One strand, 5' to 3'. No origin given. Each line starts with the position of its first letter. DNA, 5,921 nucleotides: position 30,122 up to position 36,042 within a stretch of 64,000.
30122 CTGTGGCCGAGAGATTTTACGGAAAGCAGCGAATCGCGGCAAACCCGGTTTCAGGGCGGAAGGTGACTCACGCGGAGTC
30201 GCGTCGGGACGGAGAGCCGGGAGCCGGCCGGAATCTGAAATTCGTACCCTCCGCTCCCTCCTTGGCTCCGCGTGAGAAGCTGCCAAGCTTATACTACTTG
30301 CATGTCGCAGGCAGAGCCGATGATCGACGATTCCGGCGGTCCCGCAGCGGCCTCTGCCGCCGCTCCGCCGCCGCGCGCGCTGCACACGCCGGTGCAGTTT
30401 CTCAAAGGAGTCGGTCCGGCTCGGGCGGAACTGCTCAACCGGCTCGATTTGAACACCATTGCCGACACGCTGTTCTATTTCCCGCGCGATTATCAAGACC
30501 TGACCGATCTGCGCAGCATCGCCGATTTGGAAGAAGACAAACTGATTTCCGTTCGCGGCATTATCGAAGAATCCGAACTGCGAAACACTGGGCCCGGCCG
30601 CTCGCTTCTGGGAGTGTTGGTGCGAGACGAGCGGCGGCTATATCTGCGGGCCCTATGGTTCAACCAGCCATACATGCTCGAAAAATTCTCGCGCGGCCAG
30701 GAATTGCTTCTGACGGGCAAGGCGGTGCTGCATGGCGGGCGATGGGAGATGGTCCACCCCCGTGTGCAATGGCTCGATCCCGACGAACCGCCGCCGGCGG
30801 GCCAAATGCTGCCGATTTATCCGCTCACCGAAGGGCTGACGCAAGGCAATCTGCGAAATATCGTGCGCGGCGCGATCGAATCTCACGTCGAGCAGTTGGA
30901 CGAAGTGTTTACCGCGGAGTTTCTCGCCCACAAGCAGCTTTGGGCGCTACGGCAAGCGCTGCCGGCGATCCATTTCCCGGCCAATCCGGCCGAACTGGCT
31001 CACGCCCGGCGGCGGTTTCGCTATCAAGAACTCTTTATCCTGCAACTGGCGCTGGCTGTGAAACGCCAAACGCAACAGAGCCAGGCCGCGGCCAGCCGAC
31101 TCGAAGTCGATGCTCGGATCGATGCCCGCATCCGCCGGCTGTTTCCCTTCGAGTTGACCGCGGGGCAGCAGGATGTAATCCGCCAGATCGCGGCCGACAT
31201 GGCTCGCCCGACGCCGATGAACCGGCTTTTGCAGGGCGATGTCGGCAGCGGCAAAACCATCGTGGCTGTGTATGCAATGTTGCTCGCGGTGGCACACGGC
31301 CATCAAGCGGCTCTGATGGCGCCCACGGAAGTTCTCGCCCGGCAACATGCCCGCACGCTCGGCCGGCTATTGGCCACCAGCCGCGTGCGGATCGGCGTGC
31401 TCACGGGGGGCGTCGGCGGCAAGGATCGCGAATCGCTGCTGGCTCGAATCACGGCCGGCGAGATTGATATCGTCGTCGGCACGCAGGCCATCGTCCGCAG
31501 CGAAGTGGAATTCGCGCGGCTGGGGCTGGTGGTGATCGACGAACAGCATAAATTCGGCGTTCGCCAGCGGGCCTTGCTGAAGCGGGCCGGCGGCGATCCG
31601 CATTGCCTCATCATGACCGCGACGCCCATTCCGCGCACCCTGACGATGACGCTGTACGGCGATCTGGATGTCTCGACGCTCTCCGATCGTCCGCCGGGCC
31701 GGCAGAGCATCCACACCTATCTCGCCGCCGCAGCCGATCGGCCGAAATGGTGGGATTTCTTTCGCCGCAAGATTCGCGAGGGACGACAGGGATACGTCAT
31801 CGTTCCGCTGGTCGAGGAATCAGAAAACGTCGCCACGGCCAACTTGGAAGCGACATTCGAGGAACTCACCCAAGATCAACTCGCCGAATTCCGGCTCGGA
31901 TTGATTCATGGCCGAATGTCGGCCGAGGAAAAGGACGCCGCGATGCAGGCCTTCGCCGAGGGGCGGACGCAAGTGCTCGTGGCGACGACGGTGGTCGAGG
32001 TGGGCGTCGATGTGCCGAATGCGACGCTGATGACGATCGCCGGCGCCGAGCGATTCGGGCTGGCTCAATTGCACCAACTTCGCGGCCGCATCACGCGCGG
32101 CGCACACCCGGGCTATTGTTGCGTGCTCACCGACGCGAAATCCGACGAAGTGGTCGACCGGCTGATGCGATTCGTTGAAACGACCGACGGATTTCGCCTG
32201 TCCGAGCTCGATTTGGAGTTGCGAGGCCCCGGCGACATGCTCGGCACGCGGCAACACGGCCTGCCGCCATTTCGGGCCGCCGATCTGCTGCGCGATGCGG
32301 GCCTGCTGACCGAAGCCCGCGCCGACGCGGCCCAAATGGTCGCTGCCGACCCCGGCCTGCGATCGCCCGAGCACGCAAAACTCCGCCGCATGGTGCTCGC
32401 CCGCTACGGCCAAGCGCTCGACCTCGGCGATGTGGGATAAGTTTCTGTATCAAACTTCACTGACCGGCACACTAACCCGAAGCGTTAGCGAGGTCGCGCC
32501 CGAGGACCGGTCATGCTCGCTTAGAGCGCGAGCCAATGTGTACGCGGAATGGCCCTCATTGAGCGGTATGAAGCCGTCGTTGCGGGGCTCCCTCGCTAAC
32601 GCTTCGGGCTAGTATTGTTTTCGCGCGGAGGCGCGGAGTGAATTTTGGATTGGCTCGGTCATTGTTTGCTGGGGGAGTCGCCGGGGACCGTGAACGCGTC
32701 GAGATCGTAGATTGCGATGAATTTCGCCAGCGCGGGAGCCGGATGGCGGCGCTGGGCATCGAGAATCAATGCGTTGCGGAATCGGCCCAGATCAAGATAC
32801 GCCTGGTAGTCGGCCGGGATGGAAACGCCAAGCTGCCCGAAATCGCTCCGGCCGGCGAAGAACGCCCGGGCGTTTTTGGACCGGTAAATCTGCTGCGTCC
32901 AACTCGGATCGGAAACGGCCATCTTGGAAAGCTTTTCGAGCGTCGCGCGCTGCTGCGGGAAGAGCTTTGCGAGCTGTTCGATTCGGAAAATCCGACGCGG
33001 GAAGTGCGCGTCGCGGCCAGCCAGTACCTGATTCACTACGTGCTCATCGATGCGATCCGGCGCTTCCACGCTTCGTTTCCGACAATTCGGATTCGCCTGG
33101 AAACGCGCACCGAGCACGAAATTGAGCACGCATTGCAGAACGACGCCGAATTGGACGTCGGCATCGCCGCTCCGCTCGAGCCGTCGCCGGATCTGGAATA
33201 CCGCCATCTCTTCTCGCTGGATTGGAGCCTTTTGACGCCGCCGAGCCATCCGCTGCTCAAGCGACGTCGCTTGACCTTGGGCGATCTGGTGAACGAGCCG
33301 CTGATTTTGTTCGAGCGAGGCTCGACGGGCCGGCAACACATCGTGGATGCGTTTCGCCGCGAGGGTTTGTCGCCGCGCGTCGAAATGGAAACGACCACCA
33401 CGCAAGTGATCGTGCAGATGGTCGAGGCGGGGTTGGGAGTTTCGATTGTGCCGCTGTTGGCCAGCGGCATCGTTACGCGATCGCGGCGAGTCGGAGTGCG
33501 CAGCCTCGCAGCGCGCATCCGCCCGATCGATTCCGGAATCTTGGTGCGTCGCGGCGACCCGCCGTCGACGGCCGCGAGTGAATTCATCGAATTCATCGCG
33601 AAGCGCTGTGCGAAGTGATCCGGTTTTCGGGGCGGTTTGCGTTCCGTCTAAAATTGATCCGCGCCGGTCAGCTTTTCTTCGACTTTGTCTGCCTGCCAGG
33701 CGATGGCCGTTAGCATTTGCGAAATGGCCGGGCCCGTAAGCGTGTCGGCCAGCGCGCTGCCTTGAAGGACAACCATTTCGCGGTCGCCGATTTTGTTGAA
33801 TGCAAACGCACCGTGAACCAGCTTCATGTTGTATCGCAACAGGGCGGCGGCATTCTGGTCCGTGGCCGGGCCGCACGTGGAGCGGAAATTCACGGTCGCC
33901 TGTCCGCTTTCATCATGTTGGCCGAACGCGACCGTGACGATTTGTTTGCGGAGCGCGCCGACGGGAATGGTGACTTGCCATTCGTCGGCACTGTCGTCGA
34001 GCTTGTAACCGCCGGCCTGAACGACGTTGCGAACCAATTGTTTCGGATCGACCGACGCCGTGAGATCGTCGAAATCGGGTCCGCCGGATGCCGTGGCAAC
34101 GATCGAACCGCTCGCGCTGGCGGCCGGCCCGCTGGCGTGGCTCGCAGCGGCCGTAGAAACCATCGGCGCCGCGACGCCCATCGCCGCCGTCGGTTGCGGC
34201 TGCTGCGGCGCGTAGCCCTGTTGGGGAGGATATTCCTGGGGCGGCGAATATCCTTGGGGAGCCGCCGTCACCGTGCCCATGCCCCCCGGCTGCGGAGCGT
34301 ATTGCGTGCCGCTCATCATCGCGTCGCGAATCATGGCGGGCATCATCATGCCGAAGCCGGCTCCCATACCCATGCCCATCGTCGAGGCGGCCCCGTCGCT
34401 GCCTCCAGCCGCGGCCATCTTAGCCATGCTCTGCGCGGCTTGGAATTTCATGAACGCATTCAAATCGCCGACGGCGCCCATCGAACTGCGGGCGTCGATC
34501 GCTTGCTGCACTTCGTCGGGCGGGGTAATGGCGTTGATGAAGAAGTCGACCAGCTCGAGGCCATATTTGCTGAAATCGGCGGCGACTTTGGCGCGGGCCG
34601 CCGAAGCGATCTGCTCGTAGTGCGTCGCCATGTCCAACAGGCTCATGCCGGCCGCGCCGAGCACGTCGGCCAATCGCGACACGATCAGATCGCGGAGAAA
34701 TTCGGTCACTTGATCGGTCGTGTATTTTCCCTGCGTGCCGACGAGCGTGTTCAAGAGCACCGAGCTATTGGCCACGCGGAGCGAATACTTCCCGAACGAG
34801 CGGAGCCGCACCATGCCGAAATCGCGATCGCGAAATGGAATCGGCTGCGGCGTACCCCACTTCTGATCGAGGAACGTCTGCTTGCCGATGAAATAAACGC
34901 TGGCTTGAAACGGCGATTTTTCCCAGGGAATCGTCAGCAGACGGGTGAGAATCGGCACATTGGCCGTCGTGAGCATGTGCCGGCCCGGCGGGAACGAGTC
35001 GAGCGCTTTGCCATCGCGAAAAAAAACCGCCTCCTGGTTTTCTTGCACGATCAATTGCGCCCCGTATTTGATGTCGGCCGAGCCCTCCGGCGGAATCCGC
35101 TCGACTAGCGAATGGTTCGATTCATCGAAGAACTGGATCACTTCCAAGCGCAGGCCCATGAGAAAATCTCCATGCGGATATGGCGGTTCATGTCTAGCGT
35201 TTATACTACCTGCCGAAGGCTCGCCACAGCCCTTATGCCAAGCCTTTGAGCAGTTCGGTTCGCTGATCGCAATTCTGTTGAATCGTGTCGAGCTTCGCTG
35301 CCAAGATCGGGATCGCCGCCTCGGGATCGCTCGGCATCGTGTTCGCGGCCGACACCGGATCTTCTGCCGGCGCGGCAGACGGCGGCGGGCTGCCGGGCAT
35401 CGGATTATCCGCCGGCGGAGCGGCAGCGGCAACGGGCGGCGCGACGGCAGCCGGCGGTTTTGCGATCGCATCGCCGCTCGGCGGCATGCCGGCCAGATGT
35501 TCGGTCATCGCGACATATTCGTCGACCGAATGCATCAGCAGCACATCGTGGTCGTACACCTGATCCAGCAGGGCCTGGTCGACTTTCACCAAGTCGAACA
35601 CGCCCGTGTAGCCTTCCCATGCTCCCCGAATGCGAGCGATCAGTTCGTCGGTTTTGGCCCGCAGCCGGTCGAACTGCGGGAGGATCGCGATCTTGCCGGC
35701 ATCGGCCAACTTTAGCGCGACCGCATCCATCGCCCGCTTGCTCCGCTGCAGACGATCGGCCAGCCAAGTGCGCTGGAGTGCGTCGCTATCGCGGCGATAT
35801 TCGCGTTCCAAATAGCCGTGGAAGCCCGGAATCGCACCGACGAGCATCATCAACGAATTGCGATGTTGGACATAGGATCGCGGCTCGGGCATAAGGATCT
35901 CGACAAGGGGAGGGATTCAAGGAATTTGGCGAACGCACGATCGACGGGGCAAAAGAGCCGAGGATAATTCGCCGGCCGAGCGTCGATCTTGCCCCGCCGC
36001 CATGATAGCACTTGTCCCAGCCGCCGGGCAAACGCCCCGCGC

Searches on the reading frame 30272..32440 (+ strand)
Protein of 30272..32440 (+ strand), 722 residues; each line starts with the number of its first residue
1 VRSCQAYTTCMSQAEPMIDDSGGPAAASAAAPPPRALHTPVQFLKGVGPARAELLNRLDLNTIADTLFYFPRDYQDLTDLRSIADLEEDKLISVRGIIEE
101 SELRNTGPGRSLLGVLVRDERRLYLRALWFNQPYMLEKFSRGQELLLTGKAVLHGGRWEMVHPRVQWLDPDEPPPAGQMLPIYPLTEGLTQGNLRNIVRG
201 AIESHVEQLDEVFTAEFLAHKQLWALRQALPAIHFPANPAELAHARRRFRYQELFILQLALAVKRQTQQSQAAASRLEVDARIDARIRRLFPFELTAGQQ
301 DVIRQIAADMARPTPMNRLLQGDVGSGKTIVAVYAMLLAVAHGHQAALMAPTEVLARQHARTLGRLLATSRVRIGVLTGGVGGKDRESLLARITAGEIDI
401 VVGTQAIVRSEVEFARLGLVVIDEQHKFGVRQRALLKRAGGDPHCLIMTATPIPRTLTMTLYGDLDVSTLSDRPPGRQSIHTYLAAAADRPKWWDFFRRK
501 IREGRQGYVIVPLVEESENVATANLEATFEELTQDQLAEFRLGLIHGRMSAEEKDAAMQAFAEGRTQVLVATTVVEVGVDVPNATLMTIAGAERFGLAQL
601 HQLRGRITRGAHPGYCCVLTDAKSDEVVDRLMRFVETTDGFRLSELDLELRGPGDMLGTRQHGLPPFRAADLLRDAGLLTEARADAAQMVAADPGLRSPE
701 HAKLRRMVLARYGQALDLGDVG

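Call 19: search_protein_families(library=pfam, proteins=[window:30272-32440:+])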
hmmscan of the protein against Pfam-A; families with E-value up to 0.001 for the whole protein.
window:30272-32440:+ (722 aa): 8 families
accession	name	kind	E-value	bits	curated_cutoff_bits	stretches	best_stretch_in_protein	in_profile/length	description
PF17191.10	RecG_wedge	-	3.4e-31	108.5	23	1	40-203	1-160/162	RecG wedge domain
PF00270.35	DEAD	-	5.7e-23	81.9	26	1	297-457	2-164/167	DEAD/DEAH box helicase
PF00271.37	Helicase_C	-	1.1e-21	77.6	23.5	1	524-609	27-108/110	Helicase conserved C-terminal domain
PF19833.4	RecG_dom3_C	-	1.4e-14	54.3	26.8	1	637-707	1-72/87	ATP-dependent DNA helicase RecG, domain 3, C-terminal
PF04851.21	ResIII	-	7.1e-08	33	22.5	1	294-452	3-162/164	Type III restriction enzyme, res subunit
PF22590.2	Cas3-like_C_2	-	3.7e-05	24.4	27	1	526-610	16-104/106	CRISPR-associated nuclease/helicase Cas3, C-terminal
PF00176.29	SNF2-rel_dom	-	0.00018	21.2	24.9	1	315-457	17-168/290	SNF2-related domain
PF13604.12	AAA_30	-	0.00062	20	27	1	295-434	2-106/191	AAA domain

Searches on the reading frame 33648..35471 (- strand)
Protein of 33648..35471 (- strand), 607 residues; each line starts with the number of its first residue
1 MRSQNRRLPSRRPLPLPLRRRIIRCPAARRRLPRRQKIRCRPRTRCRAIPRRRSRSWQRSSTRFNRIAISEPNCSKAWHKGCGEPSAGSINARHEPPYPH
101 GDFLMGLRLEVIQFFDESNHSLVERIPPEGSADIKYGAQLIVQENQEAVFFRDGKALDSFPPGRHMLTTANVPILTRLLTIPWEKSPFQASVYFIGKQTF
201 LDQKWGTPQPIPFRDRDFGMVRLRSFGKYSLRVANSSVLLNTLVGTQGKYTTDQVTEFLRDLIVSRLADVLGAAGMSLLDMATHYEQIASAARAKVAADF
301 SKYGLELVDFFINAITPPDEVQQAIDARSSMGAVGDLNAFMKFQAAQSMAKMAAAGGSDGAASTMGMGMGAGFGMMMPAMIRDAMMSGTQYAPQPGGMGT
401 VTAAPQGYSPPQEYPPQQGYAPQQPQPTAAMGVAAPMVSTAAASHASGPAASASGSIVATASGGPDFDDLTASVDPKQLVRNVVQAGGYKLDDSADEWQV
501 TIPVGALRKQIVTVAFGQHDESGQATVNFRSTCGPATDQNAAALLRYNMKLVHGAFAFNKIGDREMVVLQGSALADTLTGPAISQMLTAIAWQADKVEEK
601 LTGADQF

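Call 19: search_protein_families(library=pfam, proteins=[window:33648-35471:-])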
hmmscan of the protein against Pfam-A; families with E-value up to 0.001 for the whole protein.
window:33648-35471:- (607 aa): 2 families
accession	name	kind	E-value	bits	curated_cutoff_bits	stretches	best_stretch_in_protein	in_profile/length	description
PF13421.11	Band_7_1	-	6.9e-64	215.8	24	1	132-332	9-210/211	SPFH domain-Band 7 family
PF01145.31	Band_7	-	3.4e-17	63.5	23.6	1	141-335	2-165/176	SPFH domain / Band 7 family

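Call 25: find_encoding_contigs(protein=window:33648-35471:-, flank=10000, max_places=6)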
Protein window:33648-35471:- (607 aa): no gene with exactly this product is on record in the collection.

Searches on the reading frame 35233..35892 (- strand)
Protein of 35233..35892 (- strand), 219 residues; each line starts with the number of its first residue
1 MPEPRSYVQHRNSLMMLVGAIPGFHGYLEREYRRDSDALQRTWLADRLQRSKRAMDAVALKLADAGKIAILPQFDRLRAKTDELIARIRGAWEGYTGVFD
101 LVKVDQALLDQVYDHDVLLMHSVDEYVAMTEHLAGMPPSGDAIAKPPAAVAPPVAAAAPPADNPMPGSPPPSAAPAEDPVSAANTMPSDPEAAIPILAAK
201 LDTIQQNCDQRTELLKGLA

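Call 19: search_protein_families(library=pfam, proteins=[window:35233-35892:-])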
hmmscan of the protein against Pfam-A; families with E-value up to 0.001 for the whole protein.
window:35233-35892:- (219 aa): 0 families

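Call 41: find_homologous_proteins(query=window:35233-35892:-, max_evalue=0.00001)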
Query window:35233-35892:- (219 aa): 241 proteins with E <= 0.00001 among 4725 candidates; the best 120 are listed.
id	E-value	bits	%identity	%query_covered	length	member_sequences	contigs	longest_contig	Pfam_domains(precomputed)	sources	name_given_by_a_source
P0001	2.1e-138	477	100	100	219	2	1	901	-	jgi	jgi:hypothetical protein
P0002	1.2e-103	364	73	100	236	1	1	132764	-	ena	-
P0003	1.9e-99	350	73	100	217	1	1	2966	-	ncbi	-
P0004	1.7e-98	347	70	100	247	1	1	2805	-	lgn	-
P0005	7.3e-97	342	75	100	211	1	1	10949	-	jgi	jgi:hypothetical protein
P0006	5.6e-91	322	69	100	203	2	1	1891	-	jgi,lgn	jgi:hypothetical protein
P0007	1.9e-88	314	68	100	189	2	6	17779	-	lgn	-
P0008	8.3e-88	312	68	100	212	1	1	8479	-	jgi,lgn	jgi:hypothetical protein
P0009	1.3e-85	305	67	100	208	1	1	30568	-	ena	-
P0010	1.3e-81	292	65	100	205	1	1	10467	-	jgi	jgi:hypothetical protein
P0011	2.6e-80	287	64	100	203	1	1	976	-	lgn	-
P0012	1.3e-73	266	79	63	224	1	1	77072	-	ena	-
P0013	1.1e-71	259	59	100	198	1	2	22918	-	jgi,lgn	jgi:hypothetical protein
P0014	4.9e-67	244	76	67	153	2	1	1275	-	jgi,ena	-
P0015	1.9e-65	239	54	100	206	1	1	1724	-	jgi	jgi:hypothetical protein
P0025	2.6e-63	232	51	100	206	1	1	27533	-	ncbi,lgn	-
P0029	1.9e-62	229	53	100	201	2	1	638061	-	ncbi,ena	-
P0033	1.3e-60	223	51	100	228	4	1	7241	-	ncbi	-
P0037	1.1e-59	220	49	100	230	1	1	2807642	-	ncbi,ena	-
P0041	1.9e-56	210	50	100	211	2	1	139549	-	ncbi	-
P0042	2.8e-52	196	44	97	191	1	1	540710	-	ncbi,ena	-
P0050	2.7e-47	180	65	64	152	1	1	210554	-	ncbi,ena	-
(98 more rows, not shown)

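Call 42: find_encoding_contigs(protein=P0001, flank=10000, max_places=4)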
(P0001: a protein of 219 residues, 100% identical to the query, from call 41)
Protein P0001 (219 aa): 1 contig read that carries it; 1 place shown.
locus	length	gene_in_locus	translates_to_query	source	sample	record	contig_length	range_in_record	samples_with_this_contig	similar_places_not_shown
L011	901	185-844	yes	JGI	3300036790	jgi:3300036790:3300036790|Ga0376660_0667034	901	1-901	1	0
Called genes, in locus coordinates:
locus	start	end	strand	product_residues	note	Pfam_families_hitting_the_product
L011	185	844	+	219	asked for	-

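Call 43: find_encoding_contigs(protein=P0002, flank=10000, max_places=3)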
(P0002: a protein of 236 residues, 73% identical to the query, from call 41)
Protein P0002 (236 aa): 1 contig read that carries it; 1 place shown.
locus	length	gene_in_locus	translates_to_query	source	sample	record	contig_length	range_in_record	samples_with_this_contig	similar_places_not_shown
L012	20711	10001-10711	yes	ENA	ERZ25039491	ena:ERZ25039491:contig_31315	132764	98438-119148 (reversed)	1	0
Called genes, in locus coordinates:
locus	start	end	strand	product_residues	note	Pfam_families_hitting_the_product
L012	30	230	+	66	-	-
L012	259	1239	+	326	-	PF12679:ABC2_membrane_2 (weak), PF12730:ABC2_membrane_4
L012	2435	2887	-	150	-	-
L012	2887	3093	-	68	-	-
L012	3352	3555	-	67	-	PF18317:SDH_C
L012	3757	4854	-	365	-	PF01487:DHquinase_I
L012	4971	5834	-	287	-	PF10503:Esterase_PHB, PF20434:BD-FAE (faint), PF01738:DLH, PF00326:Peptidase_S9 (faint), PF02230:Abhydrolase_2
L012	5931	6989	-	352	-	PF01408:GFO_IDH_MocA, PF19051:GFO_IDH_MocA_C2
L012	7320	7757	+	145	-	-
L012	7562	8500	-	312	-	-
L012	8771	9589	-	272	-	PF02985:HEAT (faint), PF13646:HEAT_2 (weak)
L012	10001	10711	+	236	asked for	-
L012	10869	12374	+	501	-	PF13421:Band_7_1, PF01145:Band_7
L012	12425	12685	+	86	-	-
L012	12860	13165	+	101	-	-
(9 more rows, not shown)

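Call 44: find_encoding_contigs(protein=P0005, flank=10000, max_places=3)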
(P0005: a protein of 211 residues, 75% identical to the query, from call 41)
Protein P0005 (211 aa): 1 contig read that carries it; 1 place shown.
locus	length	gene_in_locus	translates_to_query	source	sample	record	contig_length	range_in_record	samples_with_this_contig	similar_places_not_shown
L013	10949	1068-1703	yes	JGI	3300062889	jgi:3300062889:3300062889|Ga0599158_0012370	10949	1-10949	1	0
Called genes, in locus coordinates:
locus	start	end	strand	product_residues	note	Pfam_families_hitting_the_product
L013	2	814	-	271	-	?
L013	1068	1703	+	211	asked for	-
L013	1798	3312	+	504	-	PF13421:Band_7_1, PF01145:Band_7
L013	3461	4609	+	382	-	PF07607:DUF1570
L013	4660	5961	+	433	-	PF01408:GFO_IDH_MocA, PF22725:GFO_IDH_MocA_C3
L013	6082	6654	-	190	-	PF13532:2OG-FeII_Oxy_2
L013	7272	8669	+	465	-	PF01618:MotA_ExbB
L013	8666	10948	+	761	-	?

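Call 78: list_cluster_members(proteins=[P0003, P0025, P0029, P0033, P0037, P0041, P0042, P0050])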
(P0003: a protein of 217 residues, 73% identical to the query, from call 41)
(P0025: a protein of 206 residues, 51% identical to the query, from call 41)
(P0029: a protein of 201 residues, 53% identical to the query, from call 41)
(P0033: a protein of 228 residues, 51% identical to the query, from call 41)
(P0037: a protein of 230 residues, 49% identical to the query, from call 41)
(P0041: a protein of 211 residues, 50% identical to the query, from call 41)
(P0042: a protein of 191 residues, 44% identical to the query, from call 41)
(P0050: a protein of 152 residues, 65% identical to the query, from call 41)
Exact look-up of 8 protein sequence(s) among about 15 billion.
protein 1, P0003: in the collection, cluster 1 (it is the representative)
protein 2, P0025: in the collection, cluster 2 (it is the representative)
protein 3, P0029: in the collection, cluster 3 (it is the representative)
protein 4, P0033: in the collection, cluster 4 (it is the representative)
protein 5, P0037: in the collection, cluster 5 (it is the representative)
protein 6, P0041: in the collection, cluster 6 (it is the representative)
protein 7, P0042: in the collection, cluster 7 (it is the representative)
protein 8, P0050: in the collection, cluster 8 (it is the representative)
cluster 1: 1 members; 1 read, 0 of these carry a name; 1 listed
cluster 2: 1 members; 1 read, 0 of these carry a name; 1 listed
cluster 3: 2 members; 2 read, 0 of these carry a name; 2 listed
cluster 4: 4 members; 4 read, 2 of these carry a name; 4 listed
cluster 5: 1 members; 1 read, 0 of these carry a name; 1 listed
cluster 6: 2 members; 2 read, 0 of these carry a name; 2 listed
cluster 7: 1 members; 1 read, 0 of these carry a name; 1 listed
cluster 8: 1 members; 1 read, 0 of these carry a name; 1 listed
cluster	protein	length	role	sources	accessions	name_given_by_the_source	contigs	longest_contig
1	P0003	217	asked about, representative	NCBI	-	-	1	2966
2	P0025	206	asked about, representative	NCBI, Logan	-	-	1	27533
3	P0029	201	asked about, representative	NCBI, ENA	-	-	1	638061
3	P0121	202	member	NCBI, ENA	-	-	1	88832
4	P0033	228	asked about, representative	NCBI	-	-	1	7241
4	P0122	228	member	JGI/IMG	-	hypothetical protein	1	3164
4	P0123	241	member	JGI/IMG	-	hypothetical protein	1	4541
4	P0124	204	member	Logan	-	-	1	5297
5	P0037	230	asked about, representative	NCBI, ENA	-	-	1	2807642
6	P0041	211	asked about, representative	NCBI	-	-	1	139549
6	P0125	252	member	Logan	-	-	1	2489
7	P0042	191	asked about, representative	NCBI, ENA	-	-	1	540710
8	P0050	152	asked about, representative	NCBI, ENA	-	-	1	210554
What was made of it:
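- Tried and rejected: Cluster-member look-up to name the organism returned no names (call 78).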

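Call 79: find_encoding_contigs(protein=P0012, flank=10000, max_places=2)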
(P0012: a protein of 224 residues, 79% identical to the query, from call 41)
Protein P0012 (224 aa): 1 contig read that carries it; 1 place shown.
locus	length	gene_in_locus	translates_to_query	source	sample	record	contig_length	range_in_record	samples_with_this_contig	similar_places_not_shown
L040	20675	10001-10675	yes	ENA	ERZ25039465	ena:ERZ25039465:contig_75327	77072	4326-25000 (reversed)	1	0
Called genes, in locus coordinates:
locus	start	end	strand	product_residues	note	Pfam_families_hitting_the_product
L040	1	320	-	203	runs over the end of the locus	PF00750:tRNA-synt_1d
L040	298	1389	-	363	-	PF03485:Arg_tRNA_synt_N, PF00750:tRNA-synt_1d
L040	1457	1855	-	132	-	-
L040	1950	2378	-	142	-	-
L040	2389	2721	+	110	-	PF07973:tRNA_SAD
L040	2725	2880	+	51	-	-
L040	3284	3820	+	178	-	PF00587:tRNA-synt_2b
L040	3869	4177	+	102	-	-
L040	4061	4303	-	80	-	-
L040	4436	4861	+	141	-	-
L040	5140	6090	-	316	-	-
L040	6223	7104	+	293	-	PF00072:Response_reg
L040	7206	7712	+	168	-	PF02518:HATPase_c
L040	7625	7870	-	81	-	-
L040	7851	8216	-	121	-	-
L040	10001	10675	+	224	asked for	-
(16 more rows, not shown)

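Call 80: find_encoding_contigs(protein=P0009, flank=10000, max_places=2)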
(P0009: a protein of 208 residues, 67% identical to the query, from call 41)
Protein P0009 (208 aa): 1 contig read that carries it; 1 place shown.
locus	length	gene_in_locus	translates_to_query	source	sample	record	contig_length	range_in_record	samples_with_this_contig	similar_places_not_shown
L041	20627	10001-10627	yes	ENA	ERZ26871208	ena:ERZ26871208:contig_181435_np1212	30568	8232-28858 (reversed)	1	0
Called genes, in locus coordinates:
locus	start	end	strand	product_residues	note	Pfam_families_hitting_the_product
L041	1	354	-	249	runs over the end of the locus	PF03485:Arg_tRNA_synt_N, PF00750:tRNA-synt_1d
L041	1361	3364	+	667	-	PF02824:TGS, PF07973:tRNA_SAD, PF00587:tRNA-synt_2b, PF03129:HGTP_anticodon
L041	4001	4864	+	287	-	-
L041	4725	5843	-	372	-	-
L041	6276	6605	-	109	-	-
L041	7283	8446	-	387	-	-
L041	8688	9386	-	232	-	PF02985:HEAT (faint), PF13646:HEAT_2, PF03130:HEAT_PBS (faint), PF13646:HEAT_2 (weak)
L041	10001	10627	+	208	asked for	-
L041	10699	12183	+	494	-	PF13421:Band_7_1, PF01145:Band_7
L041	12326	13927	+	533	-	PF00528:BPD_transp_1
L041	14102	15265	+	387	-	PF07607:DUF1570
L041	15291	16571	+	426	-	PF10518:TAT_signal (weak), PF01408:GFO_IDH_MocA, PF22725:GFO_IDH_MocA_C3, PF02894:GFO_IDH_MocA_C (weak)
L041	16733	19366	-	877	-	PF01624:MutS_I, PF05188:MutS_II, PF05192:MutS_III, PF05190:MutS_IV, PF00488:MutS_V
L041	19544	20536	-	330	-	PF03448:MgtE_N (faint), PF14842:FliG_N, PF14841:FliG_M, PF01706:FliG_C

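Call 81: find_encoding_contigs(protein=P0007, flank=10000, max_places=2)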
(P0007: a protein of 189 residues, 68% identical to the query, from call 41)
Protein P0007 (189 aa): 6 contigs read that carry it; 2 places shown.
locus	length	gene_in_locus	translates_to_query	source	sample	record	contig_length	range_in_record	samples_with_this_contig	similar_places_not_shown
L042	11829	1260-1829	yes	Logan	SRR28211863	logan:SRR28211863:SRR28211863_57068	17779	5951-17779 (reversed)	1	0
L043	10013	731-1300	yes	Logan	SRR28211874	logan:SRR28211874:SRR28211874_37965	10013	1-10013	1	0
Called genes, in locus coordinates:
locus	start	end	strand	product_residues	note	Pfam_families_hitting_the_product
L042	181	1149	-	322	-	PF02985:HEAT (faint), PF13646:HEAT_2 (weak)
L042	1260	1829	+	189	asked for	-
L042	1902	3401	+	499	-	PF13421:Band_7_1, PF01145:Band_7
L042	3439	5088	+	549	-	PF00528:BPD_transp_1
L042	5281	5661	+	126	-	PF03965:Penicillinase_R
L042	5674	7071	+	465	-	PF05569:Peptidase_M56, PF01435:Peptidase_M48 (weak)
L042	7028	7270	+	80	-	-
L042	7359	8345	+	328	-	-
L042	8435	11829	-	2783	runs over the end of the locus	PF12951:PATR (weak), PF13385:Laminin_G_3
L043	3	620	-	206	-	?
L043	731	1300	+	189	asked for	-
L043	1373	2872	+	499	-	PF13421:Band_7_1, PF01145:Band_7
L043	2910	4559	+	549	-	PF00528:BPD_transp_1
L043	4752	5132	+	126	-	PF03965:Penicillinase_R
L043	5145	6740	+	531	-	PF05569:Peptidase_M56, PF01435:Peptidase_M48 (faint)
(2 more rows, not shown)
